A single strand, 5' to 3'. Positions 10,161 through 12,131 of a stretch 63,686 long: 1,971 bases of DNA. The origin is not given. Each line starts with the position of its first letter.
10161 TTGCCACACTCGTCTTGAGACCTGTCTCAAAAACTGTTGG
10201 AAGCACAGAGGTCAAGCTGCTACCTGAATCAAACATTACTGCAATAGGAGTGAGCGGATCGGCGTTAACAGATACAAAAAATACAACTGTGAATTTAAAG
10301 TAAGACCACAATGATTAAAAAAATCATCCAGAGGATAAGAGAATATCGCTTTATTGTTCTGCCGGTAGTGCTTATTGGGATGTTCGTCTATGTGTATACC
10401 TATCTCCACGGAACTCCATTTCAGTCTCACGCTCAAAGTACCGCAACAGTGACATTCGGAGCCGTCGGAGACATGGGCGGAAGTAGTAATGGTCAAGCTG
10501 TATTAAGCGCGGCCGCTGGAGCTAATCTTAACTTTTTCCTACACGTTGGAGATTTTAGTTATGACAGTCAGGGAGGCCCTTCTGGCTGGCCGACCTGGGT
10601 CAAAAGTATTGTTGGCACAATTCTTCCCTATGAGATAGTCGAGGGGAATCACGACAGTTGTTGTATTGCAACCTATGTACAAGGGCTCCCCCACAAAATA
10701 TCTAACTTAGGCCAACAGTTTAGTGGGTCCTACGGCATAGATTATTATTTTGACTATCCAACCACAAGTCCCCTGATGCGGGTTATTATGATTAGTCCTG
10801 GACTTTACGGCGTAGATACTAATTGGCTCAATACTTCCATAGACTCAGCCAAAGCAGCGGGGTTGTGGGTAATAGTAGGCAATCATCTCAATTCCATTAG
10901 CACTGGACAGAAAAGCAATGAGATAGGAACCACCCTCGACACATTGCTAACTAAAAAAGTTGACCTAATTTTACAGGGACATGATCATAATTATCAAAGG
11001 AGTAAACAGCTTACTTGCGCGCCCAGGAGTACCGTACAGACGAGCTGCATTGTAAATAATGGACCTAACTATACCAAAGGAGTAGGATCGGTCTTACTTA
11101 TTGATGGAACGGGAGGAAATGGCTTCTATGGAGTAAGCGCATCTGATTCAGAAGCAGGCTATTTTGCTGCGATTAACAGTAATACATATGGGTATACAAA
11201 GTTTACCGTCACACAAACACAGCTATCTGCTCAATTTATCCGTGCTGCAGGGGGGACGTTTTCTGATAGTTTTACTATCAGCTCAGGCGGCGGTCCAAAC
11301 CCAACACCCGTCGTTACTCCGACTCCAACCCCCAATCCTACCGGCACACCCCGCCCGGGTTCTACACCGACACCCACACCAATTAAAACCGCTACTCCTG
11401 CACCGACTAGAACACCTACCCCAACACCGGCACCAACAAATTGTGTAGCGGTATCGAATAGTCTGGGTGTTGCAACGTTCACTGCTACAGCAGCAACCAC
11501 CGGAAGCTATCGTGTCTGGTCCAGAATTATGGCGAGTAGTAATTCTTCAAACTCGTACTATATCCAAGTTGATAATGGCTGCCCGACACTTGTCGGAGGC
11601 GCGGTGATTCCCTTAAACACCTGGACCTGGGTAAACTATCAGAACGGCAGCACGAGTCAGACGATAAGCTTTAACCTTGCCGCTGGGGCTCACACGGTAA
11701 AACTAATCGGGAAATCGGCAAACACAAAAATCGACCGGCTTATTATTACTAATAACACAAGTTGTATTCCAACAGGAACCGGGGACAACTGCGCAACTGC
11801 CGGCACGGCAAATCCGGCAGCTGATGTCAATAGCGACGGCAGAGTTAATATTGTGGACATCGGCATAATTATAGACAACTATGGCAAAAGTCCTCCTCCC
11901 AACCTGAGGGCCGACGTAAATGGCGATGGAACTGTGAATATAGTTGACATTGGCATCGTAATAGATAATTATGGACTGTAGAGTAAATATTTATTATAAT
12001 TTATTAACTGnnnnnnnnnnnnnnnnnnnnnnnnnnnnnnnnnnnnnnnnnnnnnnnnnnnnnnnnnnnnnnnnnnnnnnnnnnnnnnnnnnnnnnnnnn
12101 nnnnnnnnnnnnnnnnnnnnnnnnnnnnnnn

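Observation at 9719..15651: Cohesin-dockerin surface-display locus whose cargo is metallophosphoesterases rather than glycoside hydrolases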

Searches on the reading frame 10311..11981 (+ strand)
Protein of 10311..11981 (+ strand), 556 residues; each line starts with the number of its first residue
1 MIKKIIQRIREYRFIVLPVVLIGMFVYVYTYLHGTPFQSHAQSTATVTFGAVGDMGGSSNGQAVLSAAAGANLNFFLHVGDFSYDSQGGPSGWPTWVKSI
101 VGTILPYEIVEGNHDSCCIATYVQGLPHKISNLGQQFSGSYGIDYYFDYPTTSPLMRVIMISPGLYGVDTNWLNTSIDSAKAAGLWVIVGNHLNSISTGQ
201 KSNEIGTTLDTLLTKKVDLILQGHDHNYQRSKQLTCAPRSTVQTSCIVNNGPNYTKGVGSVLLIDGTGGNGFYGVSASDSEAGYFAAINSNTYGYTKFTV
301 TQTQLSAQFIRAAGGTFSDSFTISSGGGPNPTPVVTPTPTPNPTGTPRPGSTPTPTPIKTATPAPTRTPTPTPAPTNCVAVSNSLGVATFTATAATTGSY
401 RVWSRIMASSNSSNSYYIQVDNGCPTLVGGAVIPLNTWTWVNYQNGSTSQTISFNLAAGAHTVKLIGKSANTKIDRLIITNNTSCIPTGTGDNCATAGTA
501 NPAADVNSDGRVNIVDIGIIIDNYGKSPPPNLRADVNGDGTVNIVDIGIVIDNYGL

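Call 3: search_protein_families(library=pfam, proteins=[window:10311-11981:+], max_evalue=1)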
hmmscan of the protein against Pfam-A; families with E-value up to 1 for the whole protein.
window:10311-11981:+ (556 aa): 6 families
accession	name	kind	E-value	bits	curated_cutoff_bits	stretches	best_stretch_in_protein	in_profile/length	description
PF00404.24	Dockerin_1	-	1.2e-08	35.4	22.9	1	504-551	2-53/57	Dockerin type I domain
PF00149.33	Metallophos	-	3.8e-08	34.4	21.5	1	49-228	3-191/191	Calcineurin-like phosphoesterase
PF14008.11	Metallophos_C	-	9.1e-06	26.7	23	1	262-320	4-63/63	Iron/zinc purple acid phosphatase-like protein C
PF17829.7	GH115_C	-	0.0049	17.1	24.1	1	390-481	60-160/172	Glycosyl hydrolase family 115 C-terminal domain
PF05887.16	Trypan_PARP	-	0.031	14.7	100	1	328-379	58-117/134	Procyclic acidic repetitive protein (PARP)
PF13202.12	EF-hand_5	-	0.55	10.3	25.9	0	534-542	8-16/25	EF hand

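Call 4: search_protein_families(library=ncbifam, proteins=[window:10311-11981:+], max_evalue=1)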
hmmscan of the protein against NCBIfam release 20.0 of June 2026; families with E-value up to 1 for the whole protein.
window:10311-11981:+ (556 aa): 2 families
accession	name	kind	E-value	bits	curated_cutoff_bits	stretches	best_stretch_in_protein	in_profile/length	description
NF037973.1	metallo_SslE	exception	1.6e-06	25.8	3000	1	313-494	26-189/1519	lipoprotein metalloprotease SslE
NF008084.0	PRK10819.1-5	equivalog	0.62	9.9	315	0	329-375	63-110/249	TonB system transport protein TonB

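Call 8: find_homologous_proteins(query=window:10311-11981:+, max_evalue=0.00001)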
Query window:10311-11981:+ (556 aa): 439 proteins with E <= 0.00001 among 8000 candidates; the best 120 are listed.
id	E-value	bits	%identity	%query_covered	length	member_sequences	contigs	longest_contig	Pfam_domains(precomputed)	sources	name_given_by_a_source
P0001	0.0e+0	1256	100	100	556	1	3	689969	PF00404.25,PF14008.12,PF00149.34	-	-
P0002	1.6e-140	488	41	90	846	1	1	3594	PF24517.3,PF00149.34,PF17829.8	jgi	jgi:hypothetical protein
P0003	4.4e-131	456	54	68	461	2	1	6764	PF14008.12,PF00149.34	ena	-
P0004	6.9e-131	456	63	60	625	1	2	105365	PF14008.12,PF00149.34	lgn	-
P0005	9.4e-126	439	47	55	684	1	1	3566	PF00404.25,PF00149.34,PF07705.18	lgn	-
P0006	3.9e-122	427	54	68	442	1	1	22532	PF14008.12,PF00149.34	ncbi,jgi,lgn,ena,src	-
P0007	2.6e-121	424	54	66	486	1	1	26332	PF00149.34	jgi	jgi:hypothetical protein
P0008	7.9e-114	399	40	88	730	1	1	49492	PF24517.3,PF00149.34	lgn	-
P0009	5.2e-112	393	58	56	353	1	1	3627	PF00149.34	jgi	-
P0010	9.1e-110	386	46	76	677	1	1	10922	PF17957.8,PF00149.34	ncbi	-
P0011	6.2e-108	380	44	83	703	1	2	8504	PF24517.3,PF00149.34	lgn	-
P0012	1.7e-106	375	41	87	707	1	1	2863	PF24517.3,PF00149.34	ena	-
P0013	1.6e-104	369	43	95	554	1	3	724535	PF00149.34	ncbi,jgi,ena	-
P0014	2.2e-104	368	40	84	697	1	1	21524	PF00404.25,PF00149.34,PF00041.28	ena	-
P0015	3.4e-98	348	53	60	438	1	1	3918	-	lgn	-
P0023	6.8e-88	314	35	98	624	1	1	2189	PF00404.25,PF00149.34,PF00041.28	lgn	-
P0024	1.2e-86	310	69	38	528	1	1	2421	PF00404.25,PF04185.20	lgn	-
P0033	2.0e-78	283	41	65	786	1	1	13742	PF00404.25,PF14008.12,PF00149.34,PF02333.21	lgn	-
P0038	3.8e-75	272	44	53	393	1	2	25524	PF00404.25,PF14008.12,PF00149.34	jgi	jgi:hypothetical protein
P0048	1.6e-69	253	45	60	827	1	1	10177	PF00404.25,PF00149.34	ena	-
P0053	1.2e-66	244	44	58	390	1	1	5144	PF00404.25,PF14008.12,PF00149.34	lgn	-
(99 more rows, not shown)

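Call 13: find_encoding_contigs(protein=P0001, flank=10000, max_places=4)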
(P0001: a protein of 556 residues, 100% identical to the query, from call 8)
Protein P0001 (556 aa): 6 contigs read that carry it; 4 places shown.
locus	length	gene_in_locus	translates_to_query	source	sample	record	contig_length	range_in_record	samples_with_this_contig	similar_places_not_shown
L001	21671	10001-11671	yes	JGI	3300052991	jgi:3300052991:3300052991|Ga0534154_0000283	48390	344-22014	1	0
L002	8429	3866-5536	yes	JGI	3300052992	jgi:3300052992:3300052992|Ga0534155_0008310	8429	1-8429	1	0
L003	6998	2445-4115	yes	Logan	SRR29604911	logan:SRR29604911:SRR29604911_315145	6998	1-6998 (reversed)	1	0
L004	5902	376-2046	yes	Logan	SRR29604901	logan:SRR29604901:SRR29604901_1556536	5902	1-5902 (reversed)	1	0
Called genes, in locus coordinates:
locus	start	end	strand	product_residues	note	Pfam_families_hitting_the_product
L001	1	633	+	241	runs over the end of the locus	PF02585:PIG-L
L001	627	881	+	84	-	PF01541:GIY-YIG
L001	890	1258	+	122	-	PF00173:Cyt-b5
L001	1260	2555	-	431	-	PF16317:Glyco_hydro_99 (weak), PF14307:Glyco_tran_WbsX (faint)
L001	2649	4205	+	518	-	PF24517:CBM96, PF00149:Metallophos (weak)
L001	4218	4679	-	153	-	-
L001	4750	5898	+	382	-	PF00149:Metallophos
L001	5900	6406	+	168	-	PF27226:AF_1845 (weak)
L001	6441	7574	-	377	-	PF04955:HupE_UreJ (faint), PF13795:HupE_UreJ_2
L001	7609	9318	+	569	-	PF14559:TPR_19 (faint), PF00515:TPR_1 (faint), PF07719:TPR_2 (faint), PF13181:TPR_8 (faint), PF13428:TPR_14 (faint)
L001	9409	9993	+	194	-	PF00963:Cohesin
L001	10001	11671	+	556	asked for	PF00149:Metallophos, PF14008:Metallophos_C (faint), PF00404:Dockerin_1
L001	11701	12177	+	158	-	-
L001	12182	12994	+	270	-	PF00963:Cohesin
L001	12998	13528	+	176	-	-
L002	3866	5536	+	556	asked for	PF00149:Metallophos, PF14008:Metallophos_C (faint), PF00404:Dockerin_1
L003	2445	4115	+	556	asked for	PF00149:Metallophos, PF14008:Metallophos_C (faint), PF00404:Dockerin_1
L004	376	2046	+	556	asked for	PF00149:Metallophos, PF14008:Metallophos_C (faint), PF00404:Dockerin_1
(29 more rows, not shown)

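Call 16: find_encoding_contigs(protein=P0038, flank=8000, max_places=2)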
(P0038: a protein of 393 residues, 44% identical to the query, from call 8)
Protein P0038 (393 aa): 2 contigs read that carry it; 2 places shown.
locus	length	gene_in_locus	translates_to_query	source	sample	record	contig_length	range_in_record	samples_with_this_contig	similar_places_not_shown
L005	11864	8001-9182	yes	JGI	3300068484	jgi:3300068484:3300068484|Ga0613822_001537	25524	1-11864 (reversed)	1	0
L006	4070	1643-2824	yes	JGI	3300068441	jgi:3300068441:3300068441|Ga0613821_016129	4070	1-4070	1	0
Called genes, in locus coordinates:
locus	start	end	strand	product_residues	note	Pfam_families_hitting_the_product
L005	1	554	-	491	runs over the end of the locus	PF01266:DAO (weak), PF01593:Amino_oxidase, PF03486:HI0933_like (faint), PF07992:Pyr_redox_2 (weak), PF13450:NAD_binding_8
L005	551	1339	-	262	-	PF00494:SQS_PSY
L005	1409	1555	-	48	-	PF18919:DUF5670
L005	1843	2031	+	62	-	-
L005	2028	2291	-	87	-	PF01541:GIY-YIG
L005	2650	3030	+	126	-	-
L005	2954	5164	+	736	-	PF00535:Glycos_transf_2 (faint), PF13641:Glyco_tranf_2_3, PF13632:Glyco_trans_2_3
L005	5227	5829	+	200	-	-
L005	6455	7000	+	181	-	PF28549:NDPSase_N, PF00293:NUDIX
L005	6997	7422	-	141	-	PF00892:EamA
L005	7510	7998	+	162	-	PF27226:AF_1845 (weak)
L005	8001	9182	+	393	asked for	PF00149:Metallophos, PF14008:Metallophos_C (faint), PF00404:Dockerin_1 (weak)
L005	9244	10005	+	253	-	PF02517:Rce1-like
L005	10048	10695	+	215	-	-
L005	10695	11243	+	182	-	PF01725:Ham1p_like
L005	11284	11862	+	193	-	?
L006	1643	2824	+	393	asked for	PF00149:Metallophos, PF14008:Metallophos_C (faint), PF00404:Dockerin_1 (weak)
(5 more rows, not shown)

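Call 17: find_encoding_contigs(protein=P0033, flank=8000, max_places=2)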
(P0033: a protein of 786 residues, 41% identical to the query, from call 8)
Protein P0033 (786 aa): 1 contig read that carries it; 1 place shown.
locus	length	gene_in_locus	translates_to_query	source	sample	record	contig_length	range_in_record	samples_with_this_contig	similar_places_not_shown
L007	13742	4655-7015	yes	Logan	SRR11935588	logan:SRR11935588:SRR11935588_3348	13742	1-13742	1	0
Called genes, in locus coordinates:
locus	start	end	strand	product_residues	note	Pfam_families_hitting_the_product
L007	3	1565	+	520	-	?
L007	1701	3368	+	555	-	PF14559:TPR_19 (faint), PF00515:TPR_1 (faint), PF07719:TPR_2 (faint), PF13424:TPR_12 (faint)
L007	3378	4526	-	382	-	PF07907:YibE_F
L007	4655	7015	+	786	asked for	PF00149:Metallophos (weak), PF14008:Metallophos_C (faint), PF00404:Dockerin_1 (weak), PF02333:Phytase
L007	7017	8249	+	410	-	PF00404:Dockerin_1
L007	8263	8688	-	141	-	PF20393:Pro_CA_2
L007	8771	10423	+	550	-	-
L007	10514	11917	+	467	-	PF08245:Mur_ligase_M, PF02875:Mur_ligase_C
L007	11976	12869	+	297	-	PF17210:SdrD_B (faint)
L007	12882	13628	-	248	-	PF00188:CAP (weak)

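Call 18: find_encoding_contigs(protein=P0014, flank=8000, max_places=2)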
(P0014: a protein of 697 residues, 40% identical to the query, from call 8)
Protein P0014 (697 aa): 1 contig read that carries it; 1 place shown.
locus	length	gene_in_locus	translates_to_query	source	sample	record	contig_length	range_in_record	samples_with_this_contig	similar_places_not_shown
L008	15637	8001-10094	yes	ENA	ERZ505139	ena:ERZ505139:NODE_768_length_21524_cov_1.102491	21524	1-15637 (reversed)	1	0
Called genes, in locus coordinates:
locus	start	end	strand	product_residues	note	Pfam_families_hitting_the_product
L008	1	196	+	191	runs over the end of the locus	-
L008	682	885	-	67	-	-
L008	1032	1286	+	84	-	-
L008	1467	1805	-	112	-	PF10805:DUF2730 (faint), PF23991:DUF7310 (weak)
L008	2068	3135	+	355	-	PF00022:Actin (faint), PF06723:MreB_Mbl, PF00012:HSP70, PF14450:FtsA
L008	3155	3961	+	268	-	PF04085:MreC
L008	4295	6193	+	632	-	PF03717:PBP_dimer, PF00905:Transpeptidase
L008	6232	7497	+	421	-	PF16317:Glyco_hydro_99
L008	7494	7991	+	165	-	PF27226:AF_1845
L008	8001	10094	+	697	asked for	PF00149:Metallophos, PF00041:fn3 (weak), PF00404:Dockerin_1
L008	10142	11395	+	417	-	PF00963:Cohesin, PF17957:Big_7, PF00041:fn3, PF00404:Dockerin_1 (weak)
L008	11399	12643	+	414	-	-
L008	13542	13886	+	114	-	PF08960:STIV_B116-like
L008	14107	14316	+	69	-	-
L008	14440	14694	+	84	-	-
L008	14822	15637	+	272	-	?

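Call 28: find_related_loci(query=A1, collection=genome_contigs, flank=10000)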
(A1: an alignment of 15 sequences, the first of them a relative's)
Query A1 (556 aa) in genome_contigs; peptide patterns used: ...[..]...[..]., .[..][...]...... (x = any residue, [..] = any of these).
589 stretches matched a pattern; 300 encode a relative of the query (tblastn E <= 1e-3); the best 80 are kept; 78 distinct loci.
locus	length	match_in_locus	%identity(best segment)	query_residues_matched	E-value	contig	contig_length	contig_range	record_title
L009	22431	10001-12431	41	2-494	5e-98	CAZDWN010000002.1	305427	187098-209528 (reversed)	MAG TPA_asm: uncultured Pseudomonadales bacterium isolate SRP170004_co1_144 genome assembly, contig: NODE_30_length_3054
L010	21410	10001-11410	41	41-494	2e-94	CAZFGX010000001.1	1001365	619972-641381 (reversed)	MAG TPA_asm: uncultured Gammaproteobacteria bacterium isolate SRP342105_co1_501 genome assembly, contig: NODE_2_length_1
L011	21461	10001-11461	40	42-515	2e-88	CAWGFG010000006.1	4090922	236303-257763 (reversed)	MAG: uncultured Chloroflexia bacterium isolate MFD05684.bin.1.65 genome assembly, contig: contig_6231, whole genome shot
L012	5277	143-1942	38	3-494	1e-88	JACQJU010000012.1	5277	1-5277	MAG: Candidatus Gottesmanbacteria bacterium isolate NC_groundwater_1159_Ag_S-0.1um_39_55 S_p1_S3_coassembly_k141_224135,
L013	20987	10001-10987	47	38-376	3e-88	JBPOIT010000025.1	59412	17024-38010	MAG: Candidatus Levyibacteriota bacterium isolate MAG_784 c_000000578629, whole genome shotgun sequence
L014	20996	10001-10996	47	2-337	1e-87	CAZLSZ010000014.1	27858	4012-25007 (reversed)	MAG TPA_asm: uncultured Gammaproteobacteria bacterium isolate SRP170004_co1_21 genome assembly, contig: NODE_2511_length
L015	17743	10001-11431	37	33-500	6e-87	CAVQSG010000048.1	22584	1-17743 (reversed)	MAG: uncultured Chloroflexia bacterium isolate MFD09779.bin.3.497 genome assembly, contig: contig_77462, whole genome sh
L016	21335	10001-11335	38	46-493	9e-82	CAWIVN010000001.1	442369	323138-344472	MAG: uncultured Chloroflexia bacterium isolate MFD02979.bin.1.149 genome assembly, contig: contig_105659, whole genome s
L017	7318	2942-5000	44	2-547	9e-74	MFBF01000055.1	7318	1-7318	MAG: Candidatus Curtissbacteria bacterium RIFCSPHIGHO2_02_FULL_42_15 rifcsphigho2_02_scaffold_53181, whole genome shotgu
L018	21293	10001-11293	38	6-426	9e-73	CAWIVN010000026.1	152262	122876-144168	MAG: uncultured Chloroflexia bacterium isolate MFD02979.bin.1.149 genome assembly, contig: contig_69583, whole genome sh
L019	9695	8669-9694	42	42-368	2e-72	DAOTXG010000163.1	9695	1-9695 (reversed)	MAG TPA_asm: Anaerolineales bacterium isolate H20_231 k125_2401944, whole genome shotgun sequence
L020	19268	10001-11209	40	10-364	2e-71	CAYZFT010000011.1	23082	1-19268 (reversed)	MAG TPA_asm: uncultured Candidatus Saccharibacteria bacterium isolate SRP342105_co1_26 genome assembly, contig: NODE_294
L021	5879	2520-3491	43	40-337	3e-68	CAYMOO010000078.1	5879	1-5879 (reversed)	MAG TPA_asm: uncultured Gammaproteobacteria bacterium isolate SRP278252_co2_62 genome assembly, contig: NODE_29228_lengt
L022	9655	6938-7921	44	44-349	4e-67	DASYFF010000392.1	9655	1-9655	MAG TPA_asm: Acidimicrobiia bacterium isolate SMAG_U5006 k141_5251935, whole genome shotgun sequence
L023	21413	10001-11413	34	45-494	3e-67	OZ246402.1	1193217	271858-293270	MAG: uncultured Candidatus Saccharibacteria bacterium isolate SRP286056_co1_47 genome assembly, chromosome: 1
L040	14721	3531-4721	43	41-555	4e-62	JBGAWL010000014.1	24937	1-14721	MAG: Candidatus Saccharimonadales bacterium isolate MAG_MBR_AS.65 MBRAS-65_NODE_14_length_24937_cov_4.862510, whole geno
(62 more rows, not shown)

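Call 37: search_solved_structures(query=window:10311-11981:+, max_evalue=0.01)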
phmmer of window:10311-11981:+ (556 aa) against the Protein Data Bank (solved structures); distinct sequences matched with E-value up to 0.01: 9.
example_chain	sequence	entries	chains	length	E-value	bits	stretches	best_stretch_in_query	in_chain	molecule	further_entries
23px_A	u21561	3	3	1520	1.9e-05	26.8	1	312-379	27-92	Putative lipoprotein AcfD homolog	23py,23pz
2y3n_B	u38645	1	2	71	0.00029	22.9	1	504-553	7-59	CELLULOSOMAL FAMILY-48 PROCESSIVE GLYCOSIDE HYDROLASE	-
1xzw_A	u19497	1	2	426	0.00031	22.8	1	47-300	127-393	purple acid phosphatase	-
2qfp_A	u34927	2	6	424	0.00052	22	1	45-246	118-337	Purple acid phosphatase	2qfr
4dhl_A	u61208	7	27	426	0.00053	22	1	45-246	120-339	Purple acid phosphatase | Fe(3+)-Zn(2+) purple acid phosphatase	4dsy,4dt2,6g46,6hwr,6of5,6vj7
8brn_A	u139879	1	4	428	0.00054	22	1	45-246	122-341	Fe(3+)-Zn(2+) purple acid phosphatase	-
1kbp_A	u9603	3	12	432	0.00063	21.8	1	45-246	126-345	PURPLE ACID PHOSPHATASE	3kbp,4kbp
6ofd_A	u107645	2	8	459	0.00064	21.7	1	45-246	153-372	Fe(3+)-Zn(2+) purple acid phosphatase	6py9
6hwr_D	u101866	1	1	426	0.00065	21.7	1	45-239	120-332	Fe(3+)-Zn(2+) purple acid phosphatase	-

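Call 79: find_encoding_contigs(protein=P0013, flank=10000, max_places=1)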
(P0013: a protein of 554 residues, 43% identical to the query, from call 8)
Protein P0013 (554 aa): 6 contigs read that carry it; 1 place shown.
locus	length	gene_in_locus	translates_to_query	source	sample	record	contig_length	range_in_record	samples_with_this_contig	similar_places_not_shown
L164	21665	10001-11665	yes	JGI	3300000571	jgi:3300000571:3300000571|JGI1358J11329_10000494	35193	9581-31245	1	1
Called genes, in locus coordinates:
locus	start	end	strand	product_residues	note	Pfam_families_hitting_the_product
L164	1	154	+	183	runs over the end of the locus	-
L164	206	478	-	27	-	-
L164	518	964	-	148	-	PF13242:Hydrolase_like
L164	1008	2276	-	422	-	-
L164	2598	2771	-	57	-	PF00471:Ribosomal_L33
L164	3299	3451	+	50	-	-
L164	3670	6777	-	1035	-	-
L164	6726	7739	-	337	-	-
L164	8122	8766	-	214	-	PF02163:Peptidase_M50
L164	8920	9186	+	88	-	PF00830:Ribosomal_L28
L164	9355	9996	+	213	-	PF27226:AF_1845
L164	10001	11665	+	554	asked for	PF00149:Metallophos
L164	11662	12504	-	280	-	PF00551:Formyl_trans_N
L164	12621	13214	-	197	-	PF01327:Pep_deformylase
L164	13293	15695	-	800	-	PF04932:Wzy_C, PF00515:TPR_1 (faint), PF07719:TPR_2 (faint), PF13414:TPR_11 (faint), PF13431:TPR_17 (faint), PF14559:TPR_19 (faint)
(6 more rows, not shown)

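Call 80: find_encoding_contigs(protein=P0048, flank=10000, max_places=1)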
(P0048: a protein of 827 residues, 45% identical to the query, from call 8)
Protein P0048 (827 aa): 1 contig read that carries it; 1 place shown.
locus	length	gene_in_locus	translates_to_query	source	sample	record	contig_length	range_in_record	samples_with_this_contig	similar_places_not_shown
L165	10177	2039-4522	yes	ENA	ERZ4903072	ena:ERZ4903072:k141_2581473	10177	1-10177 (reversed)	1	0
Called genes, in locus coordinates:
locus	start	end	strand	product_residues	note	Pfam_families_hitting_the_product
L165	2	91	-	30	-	?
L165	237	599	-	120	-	PF00903:Glyoxalase, PF18029:Glyoxalase_6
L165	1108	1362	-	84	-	PF01541:GIY-YIG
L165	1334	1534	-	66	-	-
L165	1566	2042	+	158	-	PF27226:AF_1845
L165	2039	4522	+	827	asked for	PF00149:Metallophos (weak), PF00404:Dockerin_1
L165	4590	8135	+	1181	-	PF22148:Fervidolysin_NPro-like (faint), PF00082:Peptidase_S8, PF17170:DUF5128 (faint), PF24684:Vgb_lyase (faint), PF02393:US22 (faint), PF01436:NHL, PF06739:SBBP (faint), PF01436:NHL, +2 more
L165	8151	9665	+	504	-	PF22842:Pel9A-like_beta_helix, PF07602:DUF1565, PF05048:NosD (faint), PF13229:Beta_helix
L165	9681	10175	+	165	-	?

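Call 81: find_encoding_contigs(protein=P0024, flank=10000, max_places=1)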
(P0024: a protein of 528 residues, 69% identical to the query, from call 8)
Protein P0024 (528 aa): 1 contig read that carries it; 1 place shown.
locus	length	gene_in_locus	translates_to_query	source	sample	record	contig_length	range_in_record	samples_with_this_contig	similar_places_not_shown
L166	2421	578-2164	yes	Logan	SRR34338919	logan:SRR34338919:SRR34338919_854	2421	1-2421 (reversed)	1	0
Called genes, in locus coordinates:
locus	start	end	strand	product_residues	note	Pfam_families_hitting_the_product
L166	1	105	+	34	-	?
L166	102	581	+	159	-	PF27226:AF_1845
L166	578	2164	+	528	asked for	PF04185:Phosphoesterase, PF00404:Dockerin_1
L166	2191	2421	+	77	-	?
